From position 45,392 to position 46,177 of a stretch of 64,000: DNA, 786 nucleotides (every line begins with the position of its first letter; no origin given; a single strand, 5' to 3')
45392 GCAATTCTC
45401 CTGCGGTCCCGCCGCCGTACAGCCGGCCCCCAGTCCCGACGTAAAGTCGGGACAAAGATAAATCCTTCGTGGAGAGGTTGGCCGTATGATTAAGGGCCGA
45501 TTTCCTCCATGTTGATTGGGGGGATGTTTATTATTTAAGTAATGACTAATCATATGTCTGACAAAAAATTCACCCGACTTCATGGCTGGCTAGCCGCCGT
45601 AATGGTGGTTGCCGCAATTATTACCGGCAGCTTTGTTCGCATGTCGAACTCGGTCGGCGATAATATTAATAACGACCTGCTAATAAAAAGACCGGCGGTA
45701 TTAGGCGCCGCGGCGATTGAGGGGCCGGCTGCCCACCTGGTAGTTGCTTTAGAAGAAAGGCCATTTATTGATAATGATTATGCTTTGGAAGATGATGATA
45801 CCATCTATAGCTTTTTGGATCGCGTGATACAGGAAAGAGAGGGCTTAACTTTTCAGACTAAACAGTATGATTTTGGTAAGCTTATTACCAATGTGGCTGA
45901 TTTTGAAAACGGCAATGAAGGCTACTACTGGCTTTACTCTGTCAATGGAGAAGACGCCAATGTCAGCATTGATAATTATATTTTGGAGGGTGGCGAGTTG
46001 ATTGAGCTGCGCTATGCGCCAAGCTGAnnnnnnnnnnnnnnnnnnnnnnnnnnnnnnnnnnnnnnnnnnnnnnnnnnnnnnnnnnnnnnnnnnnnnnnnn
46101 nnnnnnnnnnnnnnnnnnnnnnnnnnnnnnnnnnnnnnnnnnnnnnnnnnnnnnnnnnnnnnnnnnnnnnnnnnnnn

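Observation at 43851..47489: Cobalamin acquisition module: adenosyltransferase, candidate B12 riboswitch, DUF4430 protein and ECF S-component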

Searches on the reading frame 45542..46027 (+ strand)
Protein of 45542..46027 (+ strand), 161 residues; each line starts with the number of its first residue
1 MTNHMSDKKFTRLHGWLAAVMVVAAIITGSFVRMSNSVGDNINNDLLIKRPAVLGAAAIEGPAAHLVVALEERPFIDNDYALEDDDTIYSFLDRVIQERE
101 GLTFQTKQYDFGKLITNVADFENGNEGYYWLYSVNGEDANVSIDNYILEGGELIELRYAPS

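Call 5: search_protein_families(library=pfam, proteins=[window:45542-46027:+], max_evalue=0.01)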
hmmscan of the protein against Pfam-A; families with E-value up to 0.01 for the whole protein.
window:45542-46027:+ (161 aa): 1 family
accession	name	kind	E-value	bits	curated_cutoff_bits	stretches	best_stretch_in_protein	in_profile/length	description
PF14478.12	DUF4430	-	3.6e-09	37.4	23.8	1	85-158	1-70/72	Domain of unknown function (DUF4430)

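Call 7: search_solved_structures(query=window:45542-46027:+, max_evalue=10, show_alignments=2)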
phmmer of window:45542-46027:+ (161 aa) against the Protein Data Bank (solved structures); distinct sequences matched with E-value up to 10: 1.
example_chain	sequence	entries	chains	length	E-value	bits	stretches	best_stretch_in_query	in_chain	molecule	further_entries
3u7z_A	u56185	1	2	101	0.31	14.6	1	84-157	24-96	putative metal binding protein RUMGNA_00854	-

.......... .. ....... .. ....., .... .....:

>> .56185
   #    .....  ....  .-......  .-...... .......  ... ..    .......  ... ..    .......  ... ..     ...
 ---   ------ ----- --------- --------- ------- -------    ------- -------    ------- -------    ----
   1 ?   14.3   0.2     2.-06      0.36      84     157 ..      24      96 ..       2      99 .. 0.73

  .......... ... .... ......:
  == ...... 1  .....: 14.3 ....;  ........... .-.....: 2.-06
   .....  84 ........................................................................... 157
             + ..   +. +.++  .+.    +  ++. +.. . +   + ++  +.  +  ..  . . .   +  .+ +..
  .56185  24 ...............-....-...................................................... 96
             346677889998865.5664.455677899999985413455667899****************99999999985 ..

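Call 8: search_protein_families(library=ncbifam, proteins=[window:45542-46027:+], max_evalue=0.1)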
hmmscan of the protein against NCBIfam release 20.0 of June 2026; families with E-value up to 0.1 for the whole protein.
window:45542-46027:+ (161 aa): 0 families

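Call 70: find_homologous_proteins(query=window:45554-46027:+, max_evalue=0.001)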
Query window:45554-46027:+ (157 aa): 2 proteins with E <= 0.001 among 44 candidates.
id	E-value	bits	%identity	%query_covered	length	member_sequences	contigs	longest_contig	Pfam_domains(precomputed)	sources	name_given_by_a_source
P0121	3.3e-98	344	100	100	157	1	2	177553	PF14478.13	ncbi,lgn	ncbi:MAG: DUF4430 domain-containing protein [bacterium]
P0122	2.0e-5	43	48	34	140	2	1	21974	PF14478.13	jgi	jgi:hypothetical protein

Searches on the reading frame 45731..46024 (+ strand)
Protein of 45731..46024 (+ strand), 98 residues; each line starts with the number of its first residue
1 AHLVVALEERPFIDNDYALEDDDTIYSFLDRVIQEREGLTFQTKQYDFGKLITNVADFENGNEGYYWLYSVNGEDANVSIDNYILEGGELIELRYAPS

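Call 73: search_solved_structures(query=A6, max_evalue=1, show_alignments=2)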
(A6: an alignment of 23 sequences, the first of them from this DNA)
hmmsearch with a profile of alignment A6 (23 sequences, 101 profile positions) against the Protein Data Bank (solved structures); distinct sequences matched with E-value up to 1: 10.
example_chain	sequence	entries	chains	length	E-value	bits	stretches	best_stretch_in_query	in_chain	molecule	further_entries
4kki_A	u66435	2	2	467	1.8e-08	37.9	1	3-100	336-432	Transcobalamin-1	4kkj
3kq4_A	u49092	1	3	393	2.7e-06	30.9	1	16-99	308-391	Gastric intrinsic factor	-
2pmv_A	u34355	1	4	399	2.7e-06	30.9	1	16-99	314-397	Gastric intrinsic factor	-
5no0_A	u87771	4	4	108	5.4e-06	29.9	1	15-98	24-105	Transcobalamin-2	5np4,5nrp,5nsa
2bb6_A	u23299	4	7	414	8e-05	26.2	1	3-97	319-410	Transcobalamin II | TRANSCOBALAMIN-2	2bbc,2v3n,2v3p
4zrp_A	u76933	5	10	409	0.0001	25.8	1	15-98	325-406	Transcobalamin-2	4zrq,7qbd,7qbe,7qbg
7qbf_A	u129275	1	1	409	0.0001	25.8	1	15-98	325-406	Transcobalamin-2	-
2bb5_A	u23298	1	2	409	0.0001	25.8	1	15-98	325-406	Transcobalamin II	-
3u7z_A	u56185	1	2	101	0.00019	24.9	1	29-99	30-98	putative metal binding protein RUMGNA_00854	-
8ixt_A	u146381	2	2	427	0.0083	19.7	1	4-99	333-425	Transcobalamin-2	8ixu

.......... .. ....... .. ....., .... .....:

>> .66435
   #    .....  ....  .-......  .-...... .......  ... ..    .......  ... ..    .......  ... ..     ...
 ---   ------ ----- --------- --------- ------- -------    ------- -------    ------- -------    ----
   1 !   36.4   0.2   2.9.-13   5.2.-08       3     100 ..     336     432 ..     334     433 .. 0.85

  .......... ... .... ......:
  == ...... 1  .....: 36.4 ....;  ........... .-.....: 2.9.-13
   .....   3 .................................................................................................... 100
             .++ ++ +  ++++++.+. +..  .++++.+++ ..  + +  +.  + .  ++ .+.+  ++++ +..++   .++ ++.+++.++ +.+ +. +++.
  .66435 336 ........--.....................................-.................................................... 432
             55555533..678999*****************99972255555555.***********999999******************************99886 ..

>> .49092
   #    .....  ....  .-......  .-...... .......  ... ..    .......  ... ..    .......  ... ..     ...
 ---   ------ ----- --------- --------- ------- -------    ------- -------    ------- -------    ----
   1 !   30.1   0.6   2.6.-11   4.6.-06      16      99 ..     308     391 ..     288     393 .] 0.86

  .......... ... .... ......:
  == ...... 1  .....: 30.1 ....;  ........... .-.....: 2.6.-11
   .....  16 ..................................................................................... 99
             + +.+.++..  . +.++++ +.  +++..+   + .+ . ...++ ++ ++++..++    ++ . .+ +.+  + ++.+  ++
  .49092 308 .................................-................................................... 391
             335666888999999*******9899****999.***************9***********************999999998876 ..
